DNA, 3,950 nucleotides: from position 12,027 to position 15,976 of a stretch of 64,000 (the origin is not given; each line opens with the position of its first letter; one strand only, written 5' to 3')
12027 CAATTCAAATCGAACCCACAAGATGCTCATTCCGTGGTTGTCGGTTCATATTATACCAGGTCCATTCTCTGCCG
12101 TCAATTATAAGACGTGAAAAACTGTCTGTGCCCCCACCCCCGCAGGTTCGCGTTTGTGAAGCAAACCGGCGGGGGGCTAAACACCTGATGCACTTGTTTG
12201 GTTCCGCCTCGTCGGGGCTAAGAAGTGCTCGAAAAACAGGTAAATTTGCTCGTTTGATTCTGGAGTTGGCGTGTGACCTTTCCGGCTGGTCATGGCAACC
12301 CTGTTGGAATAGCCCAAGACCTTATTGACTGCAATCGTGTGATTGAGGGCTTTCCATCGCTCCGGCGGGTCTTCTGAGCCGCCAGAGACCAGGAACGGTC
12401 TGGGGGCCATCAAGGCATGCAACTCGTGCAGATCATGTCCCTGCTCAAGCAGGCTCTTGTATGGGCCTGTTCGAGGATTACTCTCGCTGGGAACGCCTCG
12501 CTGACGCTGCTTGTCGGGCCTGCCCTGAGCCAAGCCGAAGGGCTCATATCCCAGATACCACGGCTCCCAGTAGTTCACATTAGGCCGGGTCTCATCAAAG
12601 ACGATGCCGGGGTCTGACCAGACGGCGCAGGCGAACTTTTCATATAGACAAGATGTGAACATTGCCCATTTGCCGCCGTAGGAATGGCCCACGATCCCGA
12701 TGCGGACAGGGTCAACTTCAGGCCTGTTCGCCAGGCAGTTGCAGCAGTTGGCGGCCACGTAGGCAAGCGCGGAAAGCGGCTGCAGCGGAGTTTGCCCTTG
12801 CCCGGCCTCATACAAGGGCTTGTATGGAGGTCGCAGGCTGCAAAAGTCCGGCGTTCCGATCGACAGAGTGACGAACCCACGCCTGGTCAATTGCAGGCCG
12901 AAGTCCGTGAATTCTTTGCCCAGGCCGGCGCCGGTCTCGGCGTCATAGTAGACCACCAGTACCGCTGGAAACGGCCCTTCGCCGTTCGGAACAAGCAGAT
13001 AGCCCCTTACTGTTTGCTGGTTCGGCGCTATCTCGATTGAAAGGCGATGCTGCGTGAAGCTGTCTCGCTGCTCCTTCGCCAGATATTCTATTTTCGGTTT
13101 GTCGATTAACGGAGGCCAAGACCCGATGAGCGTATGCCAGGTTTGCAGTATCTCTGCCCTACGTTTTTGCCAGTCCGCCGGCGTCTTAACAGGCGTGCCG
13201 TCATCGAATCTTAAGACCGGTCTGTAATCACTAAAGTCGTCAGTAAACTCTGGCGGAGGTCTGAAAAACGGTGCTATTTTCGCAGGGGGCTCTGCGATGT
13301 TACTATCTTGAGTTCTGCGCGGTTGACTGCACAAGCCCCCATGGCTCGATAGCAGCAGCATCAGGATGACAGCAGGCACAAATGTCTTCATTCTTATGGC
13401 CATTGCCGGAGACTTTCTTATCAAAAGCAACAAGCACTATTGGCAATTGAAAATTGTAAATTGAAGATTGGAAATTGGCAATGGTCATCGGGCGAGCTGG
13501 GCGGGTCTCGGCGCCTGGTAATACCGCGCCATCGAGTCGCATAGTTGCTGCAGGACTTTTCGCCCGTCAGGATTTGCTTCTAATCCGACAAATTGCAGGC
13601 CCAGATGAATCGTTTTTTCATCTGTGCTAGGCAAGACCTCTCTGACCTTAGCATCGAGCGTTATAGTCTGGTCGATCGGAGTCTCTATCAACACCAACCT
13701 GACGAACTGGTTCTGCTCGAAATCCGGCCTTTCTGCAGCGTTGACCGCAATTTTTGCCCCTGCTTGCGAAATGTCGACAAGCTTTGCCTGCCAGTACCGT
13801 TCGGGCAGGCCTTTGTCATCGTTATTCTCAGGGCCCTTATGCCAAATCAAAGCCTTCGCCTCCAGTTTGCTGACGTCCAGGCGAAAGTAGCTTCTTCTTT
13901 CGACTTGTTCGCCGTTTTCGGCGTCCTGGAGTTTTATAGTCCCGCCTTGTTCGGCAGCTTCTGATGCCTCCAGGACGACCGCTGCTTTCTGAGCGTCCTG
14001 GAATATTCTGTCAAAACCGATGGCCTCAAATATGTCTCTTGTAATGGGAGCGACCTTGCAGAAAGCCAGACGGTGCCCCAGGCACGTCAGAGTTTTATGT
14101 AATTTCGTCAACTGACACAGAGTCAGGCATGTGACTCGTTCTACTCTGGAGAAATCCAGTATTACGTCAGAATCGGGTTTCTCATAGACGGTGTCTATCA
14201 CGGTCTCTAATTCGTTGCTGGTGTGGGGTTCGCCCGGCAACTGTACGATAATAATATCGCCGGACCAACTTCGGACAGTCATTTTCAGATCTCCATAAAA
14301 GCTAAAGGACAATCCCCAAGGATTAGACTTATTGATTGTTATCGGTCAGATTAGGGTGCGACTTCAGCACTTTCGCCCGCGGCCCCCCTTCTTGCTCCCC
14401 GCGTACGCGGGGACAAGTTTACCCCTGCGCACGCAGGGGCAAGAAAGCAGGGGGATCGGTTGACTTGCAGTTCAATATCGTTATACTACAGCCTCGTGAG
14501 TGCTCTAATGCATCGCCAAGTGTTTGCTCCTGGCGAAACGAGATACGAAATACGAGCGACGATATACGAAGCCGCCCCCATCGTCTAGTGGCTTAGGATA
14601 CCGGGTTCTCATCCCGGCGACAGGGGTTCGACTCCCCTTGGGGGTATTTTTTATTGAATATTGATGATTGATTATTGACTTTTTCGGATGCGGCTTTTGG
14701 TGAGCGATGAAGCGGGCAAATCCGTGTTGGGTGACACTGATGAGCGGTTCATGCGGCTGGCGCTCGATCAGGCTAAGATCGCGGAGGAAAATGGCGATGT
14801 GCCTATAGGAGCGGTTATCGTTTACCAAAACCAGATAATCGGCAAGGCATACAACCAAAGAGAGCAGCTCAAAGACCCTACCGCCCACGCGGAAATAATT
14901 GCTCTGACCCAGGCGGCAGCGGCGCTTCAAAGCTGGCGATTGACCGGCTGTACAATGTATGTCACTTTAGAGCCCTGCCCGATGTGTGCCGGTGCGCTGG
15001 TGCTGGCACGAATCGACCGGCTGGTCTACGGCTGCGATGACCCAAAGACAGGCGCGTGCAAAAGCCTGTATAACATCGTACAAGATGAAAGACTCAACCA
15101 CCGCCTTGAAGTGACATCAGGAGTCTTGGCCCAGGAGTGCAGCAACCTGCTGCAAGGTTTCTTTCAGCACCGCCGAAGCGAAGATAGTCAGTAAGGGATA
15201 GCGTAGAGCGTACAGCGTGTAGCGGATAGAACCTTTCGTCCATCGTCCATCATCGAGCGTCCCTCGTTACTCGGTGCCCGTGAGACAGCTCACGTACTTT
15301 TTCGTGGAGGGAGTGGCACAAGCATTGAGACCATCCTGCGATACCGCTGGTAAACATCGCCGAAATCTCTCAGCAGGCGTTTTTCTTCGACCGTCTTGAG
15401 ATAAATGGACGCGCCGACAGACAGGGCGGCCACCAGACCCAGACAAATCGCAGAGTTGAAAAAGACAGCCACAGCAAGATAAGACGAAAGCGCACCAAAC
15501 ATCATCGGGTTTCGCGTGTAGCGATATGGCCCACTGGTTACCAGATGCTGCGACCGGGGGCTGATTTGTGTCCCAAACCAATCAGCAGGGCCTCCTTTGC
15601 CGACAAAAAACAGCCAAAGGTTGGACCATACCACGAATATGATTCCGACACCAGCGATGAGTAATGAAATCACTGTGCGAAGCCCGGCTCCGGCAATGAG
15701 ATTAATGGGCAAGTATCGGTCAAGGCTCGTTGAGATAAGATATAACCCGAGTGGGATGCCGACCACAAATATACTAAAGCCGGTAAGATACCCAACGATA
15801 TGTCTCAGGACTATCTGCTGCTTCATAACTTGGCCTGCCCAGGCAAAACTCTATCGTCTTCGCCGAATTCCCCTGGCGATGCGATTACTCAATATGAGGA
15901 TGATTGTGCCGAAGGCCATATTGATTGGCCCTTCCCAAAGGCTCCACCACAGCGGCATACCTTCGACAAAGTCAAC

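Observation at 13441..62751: STRR-like heptanucleotide tandem arrays in three sequence flavours throughout the window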

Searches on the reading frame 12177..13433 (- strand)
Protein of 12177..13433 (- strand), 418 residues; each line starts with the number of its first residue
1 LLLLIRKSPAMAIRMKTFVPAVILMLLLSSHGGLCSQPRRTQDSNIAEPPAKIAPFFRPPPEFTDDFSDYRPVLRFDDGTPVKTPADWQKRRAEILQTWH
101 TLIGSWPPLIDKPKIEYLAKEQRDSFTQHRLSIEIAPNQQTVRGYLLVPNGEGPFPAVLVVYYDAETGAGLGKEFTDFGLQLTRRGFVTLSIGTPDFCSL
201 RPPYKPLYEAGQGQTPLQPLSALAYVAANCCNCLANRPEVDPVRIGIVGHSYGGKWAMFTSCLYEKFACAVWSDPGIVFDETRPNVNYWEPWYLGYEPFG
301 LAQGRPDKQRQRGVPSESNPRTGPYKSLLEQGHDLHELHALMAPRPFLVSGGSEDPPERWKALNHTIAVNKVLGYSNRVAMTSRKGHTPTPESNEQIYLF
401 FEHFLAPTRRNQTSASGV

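Call 9: search_protein_families(library=pfam, proteins=[window:12177-13433:-])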
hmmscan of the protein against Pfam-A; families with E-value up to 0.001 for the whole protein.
window:12177-13433:- (418 aa): 3 families
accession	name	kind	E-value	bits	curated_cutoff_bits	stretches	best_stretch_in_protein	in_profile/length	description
PF22244.2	GCE_fung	-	2.7e-05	24.5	27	0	235-275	95-137/231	Glucuronyl esterase, fungi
PF12697.13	Abhydrolase_6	-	3.1e-05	25.2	26.3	0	218-364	46-166/217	Alpha/beta hydrolase family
PF00326.27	Peptidase_S9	-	0.00028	20.9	22.6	0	230-295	51-118/213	Prolyl oligopeptidase family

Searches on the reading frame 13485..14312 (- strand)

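Call 9: search_protein_families(library=pfam, proteins=[window:13485-14312:-])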
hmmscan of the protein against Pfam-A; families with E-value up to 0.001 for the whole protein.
window:13485-14312:- (275 aa): 3 families
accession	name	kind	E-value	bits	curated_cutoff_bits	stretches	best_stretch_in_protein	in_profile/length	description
PF07238.19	PilZ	-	2.9e-11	44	22.5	1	139-258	2-100/102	PilZ domain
PF01740.26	STAS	-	1.8e-07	31.3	22.6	1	30-104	22-97/106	STAS domain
PF13466.11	STAS_2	-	0.00014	22.4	29.2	0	45-101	24-80/80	STAS domain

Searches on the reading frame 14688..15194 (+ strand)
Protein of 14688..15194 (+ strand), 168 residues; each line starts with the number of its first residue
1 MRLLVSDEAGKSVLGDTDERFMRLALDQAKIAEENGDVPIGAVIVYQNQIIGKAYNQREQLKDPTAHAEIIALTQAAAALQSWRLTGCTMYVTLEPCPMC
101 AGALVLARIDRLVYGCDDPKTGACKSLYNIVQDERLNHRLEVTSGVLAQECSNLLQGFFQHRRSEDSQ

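Call 9: search_protein_families(library=pfam, proteins=[window:14688-15194:+])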
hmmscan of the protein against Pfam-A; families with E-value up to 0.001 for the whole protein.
window:14688-15194:+ (168 aa): 5 families
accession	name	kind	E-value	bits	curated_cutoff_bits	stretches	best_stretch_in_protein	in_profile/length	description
PF14437.12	MafB19-deam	-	2.1e-45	154.6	27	1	18-163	3-142/142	MafB19-like deaminase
PF00383.29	dCMP_cyt_deam_1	-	4.3e-32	110.5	25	1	17-116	3-102/102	Cytidine and deoxycytidylate deaminase zinc-binding region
PF14439.12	Bd3614-deam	-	5.2e-05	23.7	38.5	1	49-118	20-92/113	Bd3614-like deaminase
PF18750.7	SNAD4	-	0.00016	22.1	27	1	46-105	10-72/130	Secreted Novel AID/APOBEC-like Deaminase 4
PF18772.7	APOBEC2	-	0.00027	21.4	26.8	1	50-105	39-90/175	APOBEC2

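Call 15: find_encoding_contigs(protein=window:14688-15194:+, flank=10000, max_places=10)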
Protein window:14688-15194:+ (168 aa): no gene with exactly this product is on record in the collection.

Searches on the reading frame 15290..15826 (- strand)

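Call 9: search_protein_families(library=pfam, proteins=[window:15290-15826:-])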
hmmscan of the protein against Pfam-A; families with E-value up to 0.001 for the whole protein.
window:15290-15826:- (178 aa): 2 families
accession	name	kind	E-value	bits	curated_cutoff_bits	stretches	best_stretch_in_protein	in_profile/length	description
PF04191.18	PEMT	-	4.6e-13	50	25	1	52-156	4-103/105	Phospholipid methyltransferase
PF04140.19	ICMT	-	0.00014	22.6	24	1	91-142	31-82/95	Isoprenylcysteine carboxyl methyltransferase (ICMT) family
